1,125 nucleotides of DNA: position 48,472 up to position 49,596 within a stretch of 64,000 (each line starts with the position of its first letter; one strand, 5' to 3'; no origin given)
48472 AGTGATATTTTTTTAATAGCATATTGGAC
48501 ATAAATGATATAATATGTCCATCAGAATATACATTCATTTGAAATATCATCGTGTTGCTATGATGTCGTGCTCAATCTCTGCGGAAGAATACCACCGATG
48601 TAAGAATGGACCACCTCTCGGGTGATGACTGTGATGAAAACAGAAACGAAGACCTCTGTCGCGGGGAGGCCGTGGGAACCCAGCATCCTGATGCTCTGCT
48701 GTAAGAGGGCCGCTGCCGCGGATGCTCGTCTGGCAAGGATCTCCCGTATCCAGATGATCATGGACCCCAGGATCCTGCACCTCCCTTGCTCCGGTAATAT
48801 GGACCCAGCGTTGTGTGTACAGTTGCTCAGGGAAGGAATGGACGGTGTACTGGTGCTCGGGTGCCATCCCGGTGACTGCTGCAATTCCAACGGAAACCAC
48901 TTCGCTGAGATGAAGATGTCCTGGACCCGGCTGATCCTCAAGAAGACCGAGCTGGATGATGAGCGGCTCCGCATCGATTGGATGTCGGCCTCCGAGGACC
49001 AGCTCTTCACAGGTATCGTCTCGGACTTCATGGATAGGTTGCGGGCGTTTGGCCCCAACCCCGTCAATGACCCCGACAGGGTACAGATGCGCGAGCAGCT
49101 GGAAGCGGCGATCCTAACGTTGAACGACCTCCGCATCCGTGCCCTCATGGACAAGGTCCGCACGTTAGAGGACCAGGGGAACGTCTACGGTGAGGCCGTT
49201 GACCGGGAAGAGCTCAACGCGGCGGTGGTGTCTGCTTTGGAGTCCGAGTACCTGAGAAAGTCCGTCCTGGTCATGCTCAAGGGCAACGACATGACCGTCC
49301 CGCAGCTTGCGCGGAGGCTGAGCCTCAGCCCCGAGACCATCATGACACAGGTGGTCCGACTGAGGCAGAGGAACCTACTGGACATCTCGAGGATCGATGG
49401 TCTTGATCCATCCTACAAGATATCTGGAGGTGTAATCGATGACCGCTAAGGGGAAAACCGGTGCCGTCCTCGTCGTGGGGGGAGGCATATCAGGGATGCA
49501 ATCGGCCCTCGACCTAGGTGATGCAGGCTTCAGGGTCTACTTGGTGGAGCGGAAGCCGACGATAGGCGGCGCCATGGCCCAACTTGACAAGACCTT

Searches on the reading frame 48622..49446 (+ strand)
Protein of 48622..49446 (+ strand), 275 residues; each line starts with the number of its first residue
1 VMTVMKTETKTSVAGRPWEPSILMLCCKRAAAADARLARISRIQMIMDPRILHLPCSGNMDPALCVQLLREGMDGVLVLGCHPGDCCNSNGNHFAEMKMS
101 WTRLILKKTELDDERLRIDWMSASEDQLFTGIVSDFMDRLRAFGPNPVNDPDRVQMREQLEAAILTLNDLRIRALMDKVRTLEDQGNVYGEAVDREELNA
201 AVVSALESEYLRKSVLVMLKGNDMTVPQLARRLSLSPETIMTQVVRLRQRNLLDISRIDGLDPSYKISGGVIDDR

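Call 8: search_protein_families(library=pfam, proteins=[window:48622-49446:+], max_evalue=1)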
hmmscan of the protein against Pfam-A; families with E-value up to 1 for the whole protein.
window:48622-49446:+ (275 aa): 13 families
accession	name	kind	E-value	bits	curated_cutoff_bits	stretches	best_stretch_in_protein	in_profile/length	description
PF02662.21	FlpD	-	1.9e-31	109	22.3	1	22-144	1-123/123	Methyl-viologen-reducing hydrogenase, delta subunit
PF12802.13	MarR_2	-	0.00031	21.3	27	1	215-255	10-52/61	MarR family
PF08281.18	Sigma70_r4_2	-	0.0095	16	25.7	1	212-249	15-52/54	Sigma-70, region 4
PF13545.12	HTH_Crp_2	-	0.024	15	27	1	224-263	23-64/70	Crp-like helix-turn-helix domain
PF13551.12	HTH_29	-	0.04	14.5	28.1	1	212-253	1-45/64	Winged helix-turn helix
PF08279.18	HTH_11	-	0.041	14.2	25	1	215-250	5-42/55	HTH domain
PF01022.26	HTH_5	-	0.063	13.6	22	1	212-252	4-44/47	Bacterial regulatory protein, arsR family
PF12840.13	HTH_20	-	0.076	13.4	27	1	212-254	6-49/51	Helix-turn-helix domain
PF01047.28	MarR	-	0.087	13.2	24.6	1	223-254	17-48/59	MarR family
PF13412.12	HTH_24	-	0.096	12.7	21.9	1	223-251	17-45/48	Winged helix-turn-helix DNA-binding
PF21984.2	DnaD_N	-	0.14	12.8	27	1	225-257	37-69/101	DnaD N-terminal domain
PF17959.7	EF-hand_14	-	0.17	12.7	23.7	1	155-202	21-72/90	EF-hand domain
PF08221.17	HTH_9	-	0.27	11.8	23.4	1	218-253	22-57/62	RNA polymerase III subunit RPC82 helix-turn-helix domain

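Call 9: search_protein_families(library=ncbifam, proteins=[window:48622-49446:+], max_evalue=1)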
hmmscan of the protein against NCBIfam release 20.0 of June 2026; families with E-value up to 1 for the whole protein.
window:48622-49446:+ (275 aa): 9 families
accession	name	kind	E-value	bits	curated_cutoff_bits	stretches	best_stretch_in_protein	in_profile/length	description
NF040770.1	hetero_SS_HdrA2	exception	1.5e-25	89.5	1100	1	16-146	644-774/777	CoB-CoM heterodisulfide reductase HdrA2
NF045873.1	F420_non_VhuD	exception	2.3e-23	82.7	215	1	19-149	1-131/132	F420-non-reducing hydrogenase iron-sulfur subunit VhuD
TIGR02937.1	sigma70-ECF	superfamily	0.001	18.7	42.9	1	177-249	86-159/165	sigma-70 family RNA polymerase sigma factor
NF033788.1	HTH_metalloreg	subfamily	0.0029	17.4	55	1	203-255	5-57/77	metalloregulator ArsR/SmtB family transcription factor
TIGR01884.1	cas_HTH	subfamily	0.0048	16.3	60.2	1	176-254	115-187/202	CRISPR-associated CARF protein Csa3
NF033789.1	repress_SdpR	subfamily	0.0063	16.4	100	1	208-257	6-55/79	autorepressor SdpR family transcription factor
TIGR02954.1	Sig70_famx3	hypoth_equivalog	0.095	12.4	188.5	1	192-249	107-161/170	RNA polymerase sigma-70 factor, TIGR02954 family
NF038251.1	AdcR_fam_Zn_TF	equivalog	0.11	12.7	175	1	213-257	39-83/143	zinc-dependent MarR family transcriptional regulator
TIGR02983.1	SigE-fam_strep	subfamily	0.15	12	141.55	1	169-247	72-150/162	SigE family RNA polymerase sigma factor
